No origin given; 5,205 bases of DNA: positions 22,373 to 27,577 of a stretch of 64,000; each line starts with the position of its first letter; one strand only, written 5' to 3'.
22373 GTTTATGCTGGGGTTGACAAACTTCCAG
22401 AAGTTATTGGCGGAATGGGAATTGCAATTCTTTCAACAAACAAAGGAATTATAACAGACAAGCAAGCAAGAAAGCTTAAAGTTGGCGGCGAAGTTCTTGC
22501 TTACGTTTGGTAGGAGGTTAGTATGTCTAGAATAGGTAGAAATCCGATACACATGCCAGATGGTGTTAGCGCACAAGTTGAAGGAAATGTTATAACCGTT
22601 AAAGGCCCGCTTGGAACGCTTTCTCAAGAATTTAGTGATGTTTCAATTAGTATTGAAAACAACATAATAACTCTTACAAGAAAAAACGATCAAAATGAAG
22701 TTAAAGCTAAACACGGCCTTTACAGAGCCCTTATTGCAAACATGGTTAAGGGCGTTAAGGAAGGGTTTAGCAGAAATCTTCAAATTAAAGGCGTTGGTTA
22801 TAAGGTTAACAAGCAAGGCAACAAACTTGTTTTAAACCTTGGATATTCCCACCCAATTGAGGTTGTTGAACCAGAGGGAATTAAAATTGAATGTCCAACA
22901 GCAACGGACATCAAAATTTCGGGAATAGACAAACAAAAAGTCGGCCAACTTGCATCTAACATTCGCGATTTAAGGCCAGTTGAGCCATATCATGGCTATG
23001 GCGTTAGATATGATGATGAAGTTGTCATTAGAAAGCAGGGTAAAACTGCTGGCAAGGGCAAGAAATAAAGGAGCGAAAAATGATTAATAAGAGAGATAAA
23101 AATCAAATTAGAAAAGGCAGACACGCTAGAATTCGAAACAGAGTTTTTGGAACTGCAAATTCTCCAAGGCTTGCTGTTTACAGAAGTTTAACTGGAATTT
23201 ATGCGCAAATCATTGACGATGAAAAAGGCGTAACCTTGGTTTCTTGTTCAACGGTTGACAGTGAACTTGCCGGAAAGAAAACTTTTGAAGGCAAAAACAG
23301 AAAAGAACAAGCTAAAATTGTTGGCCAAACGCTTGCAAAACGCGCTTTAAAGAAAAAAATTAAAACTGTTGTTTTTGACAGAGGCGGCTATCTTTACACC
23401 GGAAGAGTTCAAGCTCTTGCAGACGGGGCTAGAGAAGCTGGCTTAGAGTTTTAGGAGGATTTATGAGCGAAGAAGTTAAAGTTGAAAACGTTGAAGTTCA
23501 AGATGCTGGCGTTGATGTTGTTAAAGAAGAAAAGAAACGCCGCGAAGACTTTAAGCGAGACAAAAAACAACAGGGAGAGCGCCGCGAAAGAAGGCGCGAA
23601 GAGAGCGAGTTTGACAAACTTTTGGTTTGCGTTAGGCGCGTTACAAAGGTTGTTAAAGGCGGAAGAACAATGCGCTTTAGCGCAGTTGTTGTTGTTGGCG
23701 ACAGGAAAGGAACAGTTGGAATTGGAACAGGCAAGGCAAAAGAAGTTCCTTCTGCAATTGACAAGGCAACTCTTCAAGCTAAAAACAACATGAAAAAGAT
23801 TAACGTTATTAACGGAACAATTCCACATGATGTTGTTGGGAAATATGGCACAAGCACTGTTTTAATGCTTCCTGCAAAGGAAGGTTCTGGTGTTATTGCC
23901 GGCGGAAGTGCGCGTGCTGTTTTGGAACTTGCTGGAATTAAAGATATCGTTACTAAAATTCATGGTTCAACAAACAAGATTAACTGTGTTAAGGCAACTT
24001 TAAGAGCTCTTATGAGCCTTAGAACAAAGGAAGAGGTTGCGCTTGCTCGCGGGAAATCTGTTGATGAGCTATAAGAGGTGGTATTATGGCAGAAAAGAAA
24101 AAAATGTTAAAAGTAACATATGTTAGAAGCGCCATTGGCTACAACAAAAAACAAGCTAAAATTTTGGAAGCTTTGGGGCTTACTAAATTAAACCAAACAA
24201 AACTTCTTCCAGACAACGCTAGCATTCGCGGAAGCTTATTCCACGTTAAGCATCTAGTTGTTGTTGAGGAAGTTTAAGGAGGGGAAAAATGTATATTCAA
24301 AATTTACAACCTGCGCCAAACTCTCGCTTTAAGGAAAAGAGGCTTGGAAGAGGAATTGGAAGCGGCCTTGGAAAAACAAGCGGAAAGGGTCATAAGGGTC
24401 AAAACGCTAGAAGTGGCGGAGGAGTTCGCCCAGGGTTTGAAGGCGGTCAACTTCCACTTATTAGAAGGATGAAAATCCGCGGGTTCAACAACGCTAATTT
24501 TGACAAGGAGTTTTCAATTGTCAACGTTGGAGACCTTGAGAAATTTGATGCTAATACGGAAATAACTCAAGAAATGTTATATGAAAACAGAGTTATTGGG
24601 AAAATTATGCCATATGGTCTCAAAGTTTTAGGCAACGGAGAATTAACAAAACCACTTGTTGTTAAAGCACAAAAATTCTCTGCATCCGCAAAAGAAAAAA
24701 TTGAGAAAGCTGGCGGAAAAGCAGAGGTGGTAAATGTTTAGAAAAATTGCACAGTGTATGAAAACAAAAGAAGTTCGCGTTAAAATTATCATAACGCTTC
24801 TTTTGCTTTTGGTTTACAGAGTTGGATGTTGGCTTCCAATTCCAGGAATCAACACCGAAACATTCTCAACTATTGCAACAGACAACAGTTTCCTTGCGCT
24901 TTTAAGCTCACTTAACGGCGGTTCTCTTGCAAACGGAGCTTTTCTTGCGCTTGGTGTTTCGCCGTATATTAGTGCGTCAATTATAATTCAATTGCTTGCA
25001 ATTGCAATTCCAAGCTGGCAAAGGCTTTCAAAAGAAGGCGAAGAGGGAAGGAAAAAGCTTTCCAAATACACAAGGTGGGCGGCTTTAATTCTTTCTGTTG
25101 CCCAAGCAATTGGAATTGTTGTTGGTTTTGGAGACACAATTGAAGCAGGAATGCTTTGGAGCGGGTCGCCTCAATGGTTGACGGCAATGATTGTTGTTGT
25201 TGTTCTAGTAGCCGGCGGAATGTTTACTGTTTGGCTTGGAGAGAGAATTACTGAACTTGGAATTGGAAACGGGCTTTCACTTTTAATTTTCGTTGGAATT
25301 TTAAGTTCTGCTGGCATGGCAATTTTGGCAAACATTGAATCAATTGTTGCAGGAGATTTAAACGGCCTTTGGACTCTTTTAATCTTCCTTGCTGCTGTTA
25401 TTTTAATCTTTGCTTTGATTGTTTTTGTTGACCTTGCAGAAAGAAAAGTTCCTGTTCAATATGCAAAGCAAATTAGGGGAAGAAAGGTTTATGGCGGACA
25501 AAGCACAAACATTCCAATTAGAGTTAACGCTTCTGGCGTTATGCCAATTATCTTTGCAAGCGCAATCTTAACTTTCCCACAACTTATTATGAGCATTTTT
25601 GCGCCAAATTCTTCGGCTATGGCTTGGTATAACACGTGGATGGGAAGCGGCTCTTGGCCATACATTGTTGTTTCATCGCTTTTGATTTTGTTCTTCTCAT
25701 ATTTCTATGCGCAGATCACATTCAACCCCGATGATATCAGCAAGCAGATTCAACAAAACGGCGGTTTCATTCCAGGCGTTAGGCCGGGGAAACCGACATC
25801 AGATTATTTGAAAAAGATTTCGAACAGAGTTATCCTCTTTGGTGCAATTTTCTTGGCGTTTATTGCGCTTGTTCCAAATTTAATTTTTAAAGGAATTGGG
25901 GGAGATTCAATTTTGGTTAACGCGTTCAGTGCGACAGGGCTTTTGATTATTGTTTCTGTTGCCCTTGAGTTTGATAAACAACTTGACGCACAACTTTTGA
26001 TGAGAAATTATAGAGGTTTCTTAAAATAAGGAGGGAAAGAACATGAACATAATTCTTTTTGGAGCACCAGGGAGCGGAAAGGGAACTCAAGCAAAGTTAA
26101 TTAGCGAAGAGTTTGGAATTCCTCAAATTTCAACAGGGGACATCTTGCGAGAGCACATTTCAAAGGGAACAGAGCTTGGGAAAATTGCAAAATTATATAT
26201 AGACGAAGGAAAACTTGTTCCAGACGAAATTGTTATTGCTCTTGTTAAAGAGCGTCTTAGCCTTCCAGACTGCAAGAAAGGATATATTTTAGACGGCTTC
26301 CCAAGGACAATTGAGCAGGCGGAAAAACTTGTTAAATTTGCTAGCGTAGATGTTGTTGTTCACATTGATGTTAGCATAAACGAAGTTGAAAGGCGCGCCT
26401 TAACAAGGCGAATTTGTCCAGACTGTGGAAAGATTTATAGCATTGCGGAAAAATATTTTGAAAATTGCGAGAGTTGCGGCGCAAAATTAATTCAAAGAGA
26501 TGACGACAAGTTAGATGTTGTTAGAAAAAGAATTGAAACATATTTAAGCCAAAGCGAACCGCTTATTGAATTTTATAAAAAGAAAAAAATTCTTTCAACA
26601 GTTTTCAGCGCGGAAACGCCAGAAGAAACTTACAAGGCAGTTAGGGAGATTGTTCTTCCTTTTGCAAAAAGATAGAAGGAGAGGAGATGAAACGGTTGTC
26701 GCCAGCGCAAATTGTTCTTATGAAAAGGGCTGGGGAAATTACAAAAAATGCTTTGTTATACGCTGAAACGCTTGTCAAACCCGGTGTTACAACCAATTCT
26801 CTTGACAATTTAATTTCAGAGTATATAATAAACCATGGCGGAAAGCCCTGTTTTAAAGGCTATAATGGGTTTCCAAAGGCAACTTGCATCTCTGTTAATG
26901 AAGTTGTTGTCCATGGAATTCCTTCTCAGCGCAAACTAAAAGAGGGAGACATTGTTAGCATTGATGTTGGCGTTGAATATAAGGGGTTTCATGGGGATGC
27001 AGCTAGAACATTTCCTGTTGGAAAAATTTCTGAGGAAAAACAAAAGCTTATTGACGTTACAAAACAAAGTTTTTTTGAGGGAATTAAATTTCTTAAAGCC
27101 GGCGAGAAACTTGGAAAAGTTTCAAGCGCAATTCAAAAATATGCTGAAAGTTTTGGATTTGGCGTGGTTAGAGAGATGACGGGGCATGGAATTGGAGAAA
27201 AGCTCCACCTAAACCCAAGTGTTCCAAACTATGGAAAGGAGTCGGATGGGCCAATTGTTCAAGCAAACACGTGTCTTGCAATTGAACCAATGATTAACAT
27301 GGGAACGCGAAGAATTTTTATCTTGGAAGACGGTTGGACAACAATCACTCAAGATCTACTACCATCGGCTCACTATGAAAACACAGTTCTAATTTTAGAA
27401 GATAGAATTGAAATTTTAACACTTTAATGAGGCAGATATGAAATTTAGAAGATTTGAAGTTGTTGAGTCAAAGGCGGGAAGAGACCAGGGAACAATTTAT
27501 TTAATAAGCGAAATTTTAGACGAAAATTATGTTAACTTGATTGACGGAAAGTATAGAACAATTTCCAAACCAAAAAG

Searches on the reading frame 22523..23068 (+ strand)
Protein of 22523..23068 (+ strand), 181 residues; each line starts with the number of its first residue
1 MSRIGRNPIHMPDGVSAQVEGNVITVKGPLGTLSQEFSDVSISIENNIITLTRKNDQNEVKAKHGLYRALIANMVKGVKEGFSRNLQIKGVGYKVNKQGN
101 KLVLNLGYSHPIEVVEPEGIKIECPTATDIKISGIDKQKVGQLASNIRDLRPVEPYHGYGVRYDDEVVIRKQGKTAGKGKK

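Call 46: search_protein_families(library=pfam, proteins=[window:22523-23068:+])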
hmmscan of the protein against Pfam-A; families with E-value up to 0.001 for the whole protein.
window:22523-23068:+ (181 aa): 1 family
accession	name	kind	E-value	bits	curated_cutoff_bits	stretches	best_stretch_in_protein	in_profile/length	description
PF00347.28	Ribosomal_L6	-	2.2e-40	137.7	27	2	90-163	2-79/80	Ribosomal protein L6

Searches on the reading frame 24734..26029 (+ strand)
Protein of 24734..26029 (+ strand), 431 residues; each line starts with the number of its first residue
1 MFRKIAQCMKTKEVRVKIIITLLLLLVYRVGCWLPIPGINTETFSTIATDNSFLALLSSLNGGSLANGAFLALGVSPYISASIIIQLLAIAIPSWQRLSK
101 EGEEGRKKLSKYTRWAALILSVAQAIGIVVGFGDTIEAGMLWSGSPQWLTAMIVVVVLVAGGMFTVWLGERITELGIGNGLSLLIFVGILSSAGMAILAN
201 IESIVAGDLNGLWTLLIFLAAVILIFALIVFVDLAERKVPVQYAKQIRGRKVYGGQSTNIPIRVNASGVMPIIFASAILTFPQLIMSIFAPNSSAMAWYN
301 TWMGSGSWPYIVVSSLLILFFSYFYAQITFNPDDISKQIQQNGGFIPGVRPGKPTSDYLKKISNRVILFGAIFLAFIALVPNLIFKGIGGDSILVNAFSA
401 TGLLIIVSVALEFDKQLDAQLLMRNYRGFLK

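Call 18: search_protein_families(library=pfam, proteins=[window:24734-26029:+])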
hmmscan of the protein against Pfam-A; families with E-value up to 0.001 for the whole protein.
window:24734-26029:+ (431 aa): 1 family
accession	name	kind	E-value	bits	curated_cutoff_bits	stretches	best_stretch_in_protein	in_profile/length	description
PF00344.25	SecY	-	1.7e-104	349.9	32.2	1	71-413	3-305/306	SecY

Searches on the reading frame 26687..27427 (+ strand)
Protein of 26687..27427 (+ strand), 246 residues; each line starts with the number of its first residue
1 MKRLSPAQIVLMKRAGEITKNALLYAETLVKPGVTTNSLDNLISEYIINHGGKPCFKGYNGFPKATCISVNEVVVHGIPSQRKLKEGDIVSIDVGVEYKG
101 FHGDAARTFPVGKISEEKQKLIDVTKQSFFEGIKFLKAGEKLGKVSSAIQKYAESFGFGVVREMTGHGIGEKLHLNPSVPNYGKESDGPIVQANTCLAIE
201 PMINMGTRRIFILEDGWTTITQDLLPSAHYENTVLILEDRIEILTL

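Call 46: search_protein_families(library=pfam, proteins=[window:26687-27427:+])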
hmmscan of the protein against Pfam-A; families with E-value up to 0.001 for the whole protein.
window:26687-27427:+ (246 aa): 1 family
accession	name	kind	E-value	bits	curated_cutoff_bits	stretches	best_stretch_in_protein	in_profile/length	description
PF00557.29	Peptidase_M24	-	1.2e-48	166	23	1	11-236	2-206/208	Metallopeptidase family M24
